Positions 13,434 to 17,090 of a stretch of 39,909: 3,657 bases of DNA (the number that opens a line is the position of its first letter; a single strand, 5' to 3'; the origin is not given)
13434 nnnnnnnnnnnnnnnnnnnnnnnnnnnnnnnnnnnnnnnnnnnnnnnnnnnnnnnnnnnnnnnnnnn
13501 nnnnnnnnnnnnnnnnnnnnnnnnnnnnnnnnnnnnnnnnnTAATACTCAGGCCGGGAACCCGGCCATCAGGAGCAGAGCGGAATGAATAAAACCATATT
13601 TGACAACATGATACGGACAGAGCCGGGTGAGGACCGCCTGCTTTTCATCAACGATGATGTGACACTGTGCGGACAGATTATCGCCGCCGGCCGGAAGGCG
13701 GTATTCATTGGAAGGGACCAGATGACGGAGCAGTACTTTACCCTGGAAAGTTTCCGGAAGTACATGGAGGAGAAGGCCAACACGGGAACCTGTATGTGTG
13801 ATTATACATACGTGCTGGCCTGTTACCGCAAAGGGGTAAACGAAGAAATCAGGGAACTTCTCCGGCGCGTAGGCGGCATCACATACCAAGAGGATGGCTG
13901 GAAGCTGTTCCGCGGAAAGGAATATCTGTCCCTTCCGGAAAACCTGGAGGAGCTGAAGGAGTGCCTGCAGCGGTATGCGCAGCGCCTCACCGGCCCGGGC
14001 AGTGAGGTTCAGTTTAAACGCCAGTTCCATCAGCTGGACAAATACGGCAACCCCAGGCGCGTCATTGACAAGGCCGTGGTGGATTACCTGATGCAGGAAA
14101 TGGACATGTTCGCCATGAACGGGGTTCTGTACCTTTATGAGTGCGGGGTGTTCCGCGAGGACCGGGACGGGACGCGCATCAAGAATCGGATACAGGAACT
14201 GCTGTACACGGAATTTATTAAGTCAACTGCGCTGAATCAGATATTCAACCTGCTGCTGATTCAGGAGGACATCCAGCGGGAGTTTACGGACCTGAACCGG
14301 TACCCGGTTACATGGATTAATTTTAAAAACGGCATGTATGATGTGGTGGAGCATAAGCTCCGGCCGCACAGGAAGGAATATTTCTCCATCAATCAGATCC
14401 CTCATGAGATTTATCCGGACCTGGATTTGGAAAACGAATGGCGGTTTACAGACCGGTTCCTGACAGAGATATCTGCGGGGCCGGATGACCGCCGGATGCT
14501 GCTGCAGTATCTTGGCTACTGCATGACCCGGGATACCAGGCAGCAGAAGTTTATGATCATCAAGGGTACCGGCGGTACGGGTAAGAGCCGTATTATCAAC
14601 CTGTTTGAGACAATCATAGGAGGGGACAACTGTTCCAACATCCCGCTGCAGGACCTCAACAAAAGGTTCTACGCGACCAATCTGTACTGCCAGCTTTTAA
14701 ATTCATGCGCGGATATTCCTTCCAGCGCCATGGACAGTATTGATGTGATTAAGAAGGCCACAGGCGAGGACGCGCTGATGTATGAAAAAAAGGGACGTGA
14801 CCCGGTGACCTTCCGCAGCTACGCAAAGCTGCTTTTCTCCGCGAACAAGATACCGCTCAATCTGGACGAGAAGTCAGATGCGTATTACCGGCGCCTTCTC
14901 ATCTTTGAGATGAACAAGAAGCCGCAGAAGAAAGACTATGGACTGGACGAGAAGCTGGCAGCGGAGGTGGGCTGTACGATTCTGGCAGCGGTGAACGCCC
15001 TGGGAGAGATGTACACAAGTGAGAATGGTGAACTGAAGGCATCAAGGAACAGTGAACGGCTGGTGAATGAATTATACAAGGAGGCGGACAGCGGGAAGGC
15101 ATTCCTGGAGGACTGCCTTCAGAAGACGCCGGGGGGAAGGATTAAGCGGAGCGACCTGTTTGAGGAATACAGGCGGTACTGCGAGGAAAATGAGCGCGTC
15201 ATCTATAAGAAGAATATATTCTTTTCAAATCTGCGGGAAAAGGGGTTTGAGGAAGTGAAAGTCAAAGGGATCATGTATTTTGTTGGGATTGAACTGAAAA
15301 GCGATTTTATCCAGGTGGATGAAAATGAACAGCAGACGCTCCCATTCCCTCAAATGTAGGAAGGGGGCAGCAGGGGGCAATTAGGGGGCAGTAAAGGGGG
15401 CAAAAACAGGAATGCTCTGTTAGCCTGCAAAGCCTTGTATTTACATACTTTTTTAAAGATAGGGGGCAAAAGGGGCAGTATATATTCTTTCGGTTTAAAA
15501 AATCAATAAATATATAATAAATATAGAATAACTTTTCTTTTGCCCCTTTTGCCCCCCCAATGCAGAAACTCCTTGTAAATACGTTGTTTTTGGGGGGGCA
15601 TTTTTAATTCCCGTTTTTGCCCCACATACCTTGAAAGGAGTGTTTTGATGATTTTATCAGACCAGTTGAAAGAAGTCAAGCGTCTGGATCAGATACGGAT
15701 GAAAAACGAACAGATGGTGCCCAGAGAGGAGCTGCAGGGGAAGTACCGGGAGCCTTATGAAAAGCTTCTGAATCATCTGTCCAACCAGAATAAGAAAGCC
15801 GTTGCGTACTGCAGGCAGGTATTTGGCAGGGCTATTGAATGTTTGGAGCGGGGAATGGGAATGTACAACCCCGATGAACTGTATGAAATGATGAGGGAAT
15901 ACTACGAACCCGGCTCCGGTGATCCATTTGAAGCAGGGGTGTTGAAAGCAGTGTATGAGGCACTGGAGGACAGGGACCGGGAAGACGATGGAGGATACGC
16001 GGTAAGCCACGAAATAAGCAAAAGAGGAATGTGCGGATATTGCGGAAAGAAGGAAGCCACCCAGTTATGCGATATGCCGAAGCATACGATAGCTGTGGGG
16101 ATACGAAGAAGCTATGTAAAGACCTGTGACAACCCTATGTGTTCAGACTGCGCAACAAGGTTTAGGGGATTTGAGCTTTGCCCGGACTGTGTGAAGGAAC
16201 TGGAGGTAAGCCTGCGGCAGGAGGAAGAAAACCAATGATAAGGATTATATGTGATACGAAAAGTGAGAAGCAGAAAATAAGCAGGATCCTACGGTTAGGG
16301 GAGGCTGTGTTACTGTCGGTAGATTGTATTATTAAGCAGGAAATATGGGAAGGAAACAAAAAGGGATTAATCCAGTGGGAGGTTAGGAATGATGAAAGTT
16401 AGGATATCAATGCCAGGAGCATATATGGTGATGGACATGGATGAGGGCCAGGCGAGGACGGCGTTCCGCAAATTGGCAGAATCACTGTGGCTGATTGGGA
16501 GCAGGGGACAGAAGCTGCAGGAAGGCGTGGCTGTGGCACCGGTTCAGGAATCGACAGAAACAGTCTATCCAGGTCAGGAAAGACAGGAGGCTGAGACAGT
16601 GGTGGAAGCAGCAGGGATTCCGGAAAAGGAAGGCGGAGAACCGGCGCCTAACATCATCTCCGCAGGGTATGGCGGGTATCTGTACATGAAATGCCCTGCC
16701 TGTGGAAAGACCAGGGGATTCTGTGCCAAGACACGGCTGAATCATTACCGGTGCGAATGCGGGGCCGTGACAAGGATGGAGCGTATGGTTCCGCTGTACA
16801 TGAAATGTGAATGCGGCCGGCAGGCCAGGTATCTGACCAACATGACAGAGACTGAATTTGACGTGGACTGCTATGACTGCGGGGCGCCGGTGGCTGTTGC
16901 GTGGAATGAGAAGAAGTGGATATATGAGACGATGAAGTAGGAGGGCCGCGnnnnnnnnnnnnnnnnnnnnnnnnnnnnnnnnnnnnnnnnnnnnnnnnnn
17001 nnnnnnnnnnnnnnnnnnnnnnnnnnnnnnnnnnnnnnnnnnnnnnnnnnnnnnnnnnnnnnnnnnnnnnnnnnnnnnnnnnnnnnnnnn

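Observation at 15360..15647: Iteron-type origin candidate immediately downstream of primase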

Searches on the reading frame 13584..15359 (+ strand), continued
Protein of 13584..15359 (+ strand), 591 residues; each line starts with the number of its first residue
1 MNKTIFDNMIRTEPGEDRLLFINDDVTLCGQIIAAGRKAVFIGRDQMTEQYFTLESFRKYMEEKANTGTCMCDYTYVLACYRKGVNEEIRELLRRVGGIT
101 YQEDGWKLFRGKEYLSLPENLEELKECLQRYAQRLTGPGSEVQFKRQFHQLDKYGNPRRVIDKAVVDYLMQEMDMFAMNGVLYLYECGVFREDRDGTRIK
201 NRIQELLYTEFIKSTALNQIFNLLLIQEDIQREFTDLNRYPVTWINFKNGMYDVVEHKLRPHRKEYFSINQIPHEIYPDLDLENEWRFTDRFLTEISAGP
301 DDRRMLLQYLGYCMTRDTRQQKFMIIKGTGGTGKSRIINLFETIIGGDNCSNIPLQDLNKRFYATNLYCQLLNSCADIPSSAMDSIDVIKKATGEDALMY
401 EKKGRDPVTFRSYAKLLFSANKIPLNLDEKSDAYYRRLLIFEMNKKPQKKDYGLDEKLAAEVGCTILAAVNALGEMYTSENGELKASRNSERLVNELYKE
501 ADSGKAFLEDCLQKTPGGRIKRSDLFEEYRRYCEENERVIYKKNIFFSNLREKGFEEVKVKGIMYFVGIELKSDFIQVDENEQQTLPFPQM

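Call 56: predict_structure(alignment_id=A4)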
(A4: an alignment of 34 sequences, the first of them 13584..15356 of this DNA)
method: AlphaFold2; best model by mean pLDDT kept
length: 591 residues; sequences in the alignment: 34
mean_pLDDT: 78.4   pTM: 0.62
mean pLDDT of the five models: 78.4, 78.1, 77.1, 77.0, 74.9
residues with pLDDT >= 90: 181; 70-90: 287; 50-70: 43; < 50: 80
segments of 3 or more residues with pLDDT < 50: 357-414, 575-591
pLDDT, mean of each block of 10 residues (from residue 1): 87 83 92 92 80 91 80 89 90 82 87 88 89 63 75 79 93 90 90 90 89 92 94 86 92 94 89 91 91 89 93 83 77 79 75 49 37 31 36 30 36 56 58 74 80 86 95 93 89 84 80 83 87 82 82 83 85 51 41 32
secondary structure, 60 per line:
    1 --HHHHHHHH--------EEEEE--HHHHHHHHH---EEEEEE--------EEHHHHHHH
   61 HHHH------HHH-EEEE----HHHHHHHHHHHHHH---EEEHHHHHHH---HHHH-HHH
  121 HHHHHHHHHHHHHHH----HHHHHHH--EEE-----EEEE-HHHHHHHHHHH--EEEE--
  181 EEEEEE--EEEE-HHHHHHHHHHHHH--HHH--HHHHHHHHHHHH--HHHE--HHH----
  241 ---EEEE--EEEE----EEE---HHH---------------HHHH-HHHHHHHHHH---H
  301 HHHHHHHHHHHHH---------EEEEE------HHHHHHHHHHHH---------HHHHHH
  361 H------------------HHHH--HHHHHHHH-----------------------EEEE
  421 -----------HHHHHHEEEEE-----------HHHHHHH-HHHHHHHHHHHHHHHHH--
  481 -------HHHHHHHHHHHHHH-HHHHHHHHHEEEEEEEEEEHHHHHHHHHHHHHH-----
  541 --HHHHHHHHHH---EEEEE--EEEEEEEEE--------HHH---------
elements in order: H3-10 E19-23 H26-34 E38-43 H54-64 E75-78 H83-96 E100-102 H103-109 H113-116 H118-135 H140-146 E149-151 E157-160 H162-172 E175-178 E181-186 E189-192 H194-206 H214-225 E244-247 E250-253 E258-260 H282-285 H287-296 H300-313 E323-327 H334-345 H355-361 H380-383 H386-393 E417-420 H432-437 E438-442 H454-460 H462-478 H488-501 H503-511 E512-521 H522-535 H543-552 E556-560 E563-571

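Call 58: fold_search(model_id=the predicted structure, library=pdb)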
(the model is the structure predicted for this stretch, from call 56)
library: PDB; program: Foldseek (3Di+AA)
matches with E <= 10: 662; with E <= 0.001: 143
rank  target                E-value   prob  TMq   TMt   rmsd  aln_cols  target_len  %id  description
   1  7ola_C                4.9e-14  1.00  0.48  0.64   7.5       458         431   18  Structure of Primase-Helicase in SaPI5 (released 2022-07-13)
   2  8iqi_B                3.4e-13  1.00  0.42  0.29  14.2       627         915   15  Structure of Full-Length AsfvPrimPol in Complex-Form (released 2023-07-26)
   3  8iqi_C                5.8e-13  1.00  0.41  0.29  15.5       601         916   14  Structure of Full-Length AsfvPrimPol in Complex-Form (released 2023-07-26)
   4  7ola_A                8.9e-13  1.00  0.48  0.61   7.3       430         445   19  Structure of Primase-Helicase in SaPI5 (released 2022-07-13)
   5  8iqi_A                1.3e-12  1.00  0.47  0.31  15.4       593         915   14  Structure of Full-Length AsfvPrimPol in Complex-Form (released 2023-07-26)
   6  9ivf_A                1.3e-12  1.00  0.39  0.36  15.9       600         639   13  Structure of Full-Length AsfvPrimPol with polyT DNA (released 2025-12-24)
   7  8iqi_F                1.6e-12  1.00  0.45  0.31  15.0       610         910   13  Structure of Full-Length AsfvPrimPol in Complex-Form (released 2023-07-26)
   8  7om0_A                2.0e-12  1.00  0.51  0.65   7.1       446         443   18  Structure of Primase-Helicase in SaPI5 (released 2022-07-13)
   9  7ola_B                6.2e-12  1.00  0.51  0.65   8.3       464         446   16  Structure of Primase-Helicase in SaPI5 (released 2022-07-13)
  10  9ivf_F                6.6e-12  1.00  0.39  0.38  13.2       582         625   14  Structure of Full-Length AsfvPrimPol with polyT DNA (released 2025-12-24)
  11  8iqh_D                6.9e-12  1.00  0.45  0.31  16.1       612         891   14  Structure of Full-Length AsfvPrimPol in Apo-Form (released 2023-07-26)
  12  8iqh_E                9.5e-12  1.00  0.45  0.32  15.5       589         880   13  Structure of Full-Length AsfvPrimPol in Apo-Form (released 2023-07-26)
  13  8iqh_G                1.1e-11  1.00  0.45  0.32  16.4       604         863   14  Structure of Full-Length AsfvPrimPol in Apo-Form (released 2023-07-26)
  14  7om0_D                1.1e-11  1.00  0.50  0.63   7.4       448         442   18  Structure of Primase-Helicase in SaPI5 (released 2022-07-13)
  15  8iqh_I                1.2e-11  1.00  0.46  0.33  13.2       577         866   14  Structure of Full-Length AsfvPrimPol in Apo-Form (released 2023-07-26)
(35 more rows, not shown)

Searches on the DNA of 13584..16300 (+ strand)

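Call 11: search_dna_similar(query=window:13584-16300:+, collection=phages, mode=distant, max_rows=20)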
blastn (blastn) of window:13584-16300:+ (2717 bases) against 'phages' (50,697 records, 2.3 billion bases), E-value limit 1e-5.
No match.

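Call 42: search_rna_families(source=window, start=15200, end=15800, threshold=evalue, max_evalue=1)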
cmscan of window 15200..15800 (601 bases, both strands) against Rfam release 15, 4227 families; matches with E-value up to 1: 5.
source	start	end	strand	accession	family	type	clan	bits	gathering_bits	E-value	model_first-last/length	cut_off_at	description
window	15493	15605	+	RF00112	CyaR_RyeE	Gene; sRNA;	-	28.1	47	0.0051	1-85/85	no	CyaR/Rye RNA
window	15435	15583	-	RF04174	MIR4208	Gene; miRNA;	-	21.7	140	0.87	1-191/191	no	MIR4208 microRNA precursor family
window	15460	15559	-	RF03598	MIR6024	Gene; miRNA;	-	21.2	72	0.1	1-99/99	no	MIR6024 microRNA precursor family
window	15450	15563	-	RF00908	MIR529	Gene; miRNA;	-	18.5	75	0.18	1-131/131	no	MIR529 microRNA precursor family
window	15460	15558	+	RF04156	MIR2670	Gene; miRNA;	-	17.6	117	0.3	1-200/200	no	MIR2670 microRNA precursor family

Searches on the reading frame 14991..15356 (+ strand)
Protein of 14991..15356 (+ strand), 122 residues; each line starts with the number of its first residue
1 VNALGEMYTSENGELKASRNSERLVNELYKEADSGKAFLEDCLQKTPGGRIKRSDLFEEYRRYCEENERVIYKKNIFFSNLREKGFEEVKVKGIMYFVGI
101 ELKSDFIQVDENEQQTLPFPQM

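Call 46: predict_structure(alignment_id=A3)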
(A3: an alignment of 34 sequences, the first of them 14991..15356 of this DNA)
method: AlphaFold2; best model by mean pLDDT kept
length: 122 residues; sequences in the alignment: 34
mean_pLDDT: 64.3   pTM: 0.47
mean pLDDT of the five models: 64.3, 63.1, 61.5, 59.7, 57.0
residues with pLDDT >= 90: 0; 70-90: 66; 50-70: 13; < 50: 43
segments of 3 or more residues with pLDDT < 50: 1-24, 26-30, 107-117, 120-122
pLDDT, mean of each block of 10 residues (from residue 1): 39 44 46 67 77 83 76 76 81 83 57 46 40
secondary structure, 60 per line:
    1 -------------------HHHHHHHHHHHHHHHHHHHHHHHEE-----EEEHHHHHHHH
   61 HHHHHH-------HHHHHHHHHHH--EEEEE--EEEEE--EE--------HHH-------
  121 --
elements in order: H20-42 E50-52 H53-66 H74-84 E87-91 E94-98

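Call 49: fold_search(model_id=the predicted structure, library=pdb)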
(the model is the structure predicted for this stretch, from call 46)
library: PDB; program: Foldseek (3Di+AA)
matches with E <= 10: 462; with E <= 0.001: 0
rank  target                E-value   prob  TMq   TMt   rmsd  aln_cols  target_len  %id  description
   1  1dp7_P                1.1e-03  1.00  0.47  0.71   2.5        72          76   19  COCRYSTAL STRUCTURE OF RFX-DBD IN COMPLEX WITH ITS COGNATE X-BOX BINDING SITE (released 2000-03-06)
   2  8zjr_M                3.2e-03  1.00  0.50  0.72   2.8        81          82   17  Structure of nucleosome-bound RFX5 complex (released 2025-08-13)
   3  8iqh_K                1.6e-01  0.93  0.45  0.08   6.7        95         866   14  Structure of Full-Length AsfvPrimPol in Apo-Form (released 2023-07-26)
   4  8iqh_B                2.0e-01  0.90  0.45  0.08   6.7        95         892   15  Structure of Full-Length AsfvPrimPol in Apo-Form (released 2023-07-26)
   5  3o2p_E                2.0e-01  0.66  0.38  0.50   4.9        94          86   16  A Dual E3 Mechanism for Rub1 Ligation to Cdc53: Dcn1(P)-Cdc53(WHB) (released 2010-09-15)
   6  7jgr_G                2.2e-01  0.51  0.34  0.14   9.0       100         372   16  Structure of Drosophila ORC bound to DNA (84 bp) and Cdc6 (released 2020-09-09)
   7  3jth_B                2.3e-01  0.51  0.29  0.36   8.8        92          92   16  Crystal structure of a transcriptional regulator HlyU from Vibrio vulnificus CMCP6 (released 2010-03-16)
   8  4omz_C                2.5e-01  0.60  0.32  0.38   7.1        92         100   10  Crystal Structure of NolR from Sinorhizobium fredii (released 2014-04-16)
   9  3m8e_A                2.8e-01  0.25  0.28  0.32  10.3       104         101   13  Protein structure of Type III plasmid segregation TubR (released 2010-07-07)
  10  9gm7_D                3.0e-01  0.51  0.40  0.18  15.2       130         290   16  MukBEF in a nucleotide-bound state with open neck gate (monomer) (released 2025-03-26)
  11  9gm9_D                3.0e-01  0.35  0.35  0.16  15.4       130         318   14  MukBEF in a DNA capture state (released 2025-03-26)
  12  2kko_MODEL_1_A        3.7e-01  0.41  0.29  0.32   7.1        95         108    7  Solution NMR structure of the homodimeric winged helix-turn-helix DNA-binding domain (fragment 1-100) Mb0332 f (released 2009-08-11)
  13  6l0o                  3.9e-01  0.28  0.26  0.38   6.0        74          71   11  WH domain of human MCM8 (released 2020-04-29)
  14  6uvu_B                3.9e-01  0.25  0.27  0.28  12.1       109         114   12  Crystal structure of the AntR antimony-specific transcriptional repressor (released 2020-11-04)
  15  4ca0_A                4.2e-01  0.25  0.26  0.26   8.0       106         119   16  Structural Basis for the microtubule binding of the human kinetochore Ska complex (released 2014-01-22)
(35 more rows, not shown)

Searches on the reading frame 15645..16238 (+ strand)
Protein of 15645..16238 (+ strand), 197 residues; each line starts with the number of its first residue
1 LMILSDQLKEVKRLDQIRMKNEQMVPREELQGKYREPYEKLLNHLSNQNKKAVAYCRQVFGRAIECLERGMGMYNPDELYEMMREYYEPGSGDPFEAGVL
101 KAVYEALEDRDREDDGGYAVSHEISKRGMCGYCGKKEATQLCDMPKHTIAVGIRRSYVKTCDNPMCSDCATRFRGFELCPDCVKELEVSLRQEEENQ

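Call 7: search_protein_families(library=pfam, proteins=[window:15645-16238:+], max_evalue=0.01)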
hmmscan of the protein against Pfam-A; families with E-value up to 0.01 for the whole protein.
window:15645-16238:+ (197 aa): 0 families

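Call 22: search_protein_families(library=phrogs, proteins=[window:15648-16235:+], max_evalue=0.001)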
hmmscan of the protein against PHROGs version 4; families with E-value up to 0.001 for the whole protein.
window:15648-16235:+ (196 aa): 1 family
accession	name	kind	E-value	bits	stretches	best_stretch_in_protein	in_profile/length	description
phrog_26165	-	unknown function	1.7e-11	45.4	1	128-186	11-76/103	-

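Call 24: search_protein_families(library=ncbifam, proteins=[window:15648-16235:+], max_evalue=0.01)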
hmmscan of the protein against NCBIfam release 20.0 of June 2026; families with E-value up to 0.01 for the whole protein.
window:15648-16235:+ (196 aa): 0 families

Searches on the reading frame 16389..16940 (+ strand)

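Call 7: search_protein_families(library=pfam, proteins=[window:16389-16940:+], max_evalue=0.01)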
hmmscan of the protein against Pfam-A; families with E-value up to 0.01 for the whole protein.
window:16389-16940:+ (183 aa): 0 families

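Call 22: search_protein_families(library=phrogs, proteins=[window:16389-16937:+], max_evalue=0.001)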
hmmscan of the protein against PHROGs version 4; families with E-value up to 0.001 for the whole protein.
window:16389-16937:+ (183 aa): 1 family
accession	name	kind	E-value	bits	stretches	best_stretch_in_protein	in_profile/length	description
phrog_9414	-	unknown function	0.00044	21.2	1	137-182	4-49/71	-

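Call 24: search_protein_families(library=ncbifam, proteins=[window:16389-16937:+], max_evalue=0.01)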
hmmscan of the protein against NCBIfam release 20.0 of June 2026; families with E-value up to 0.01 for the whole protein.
window:16389-16937:+ (183 aa): 0 families
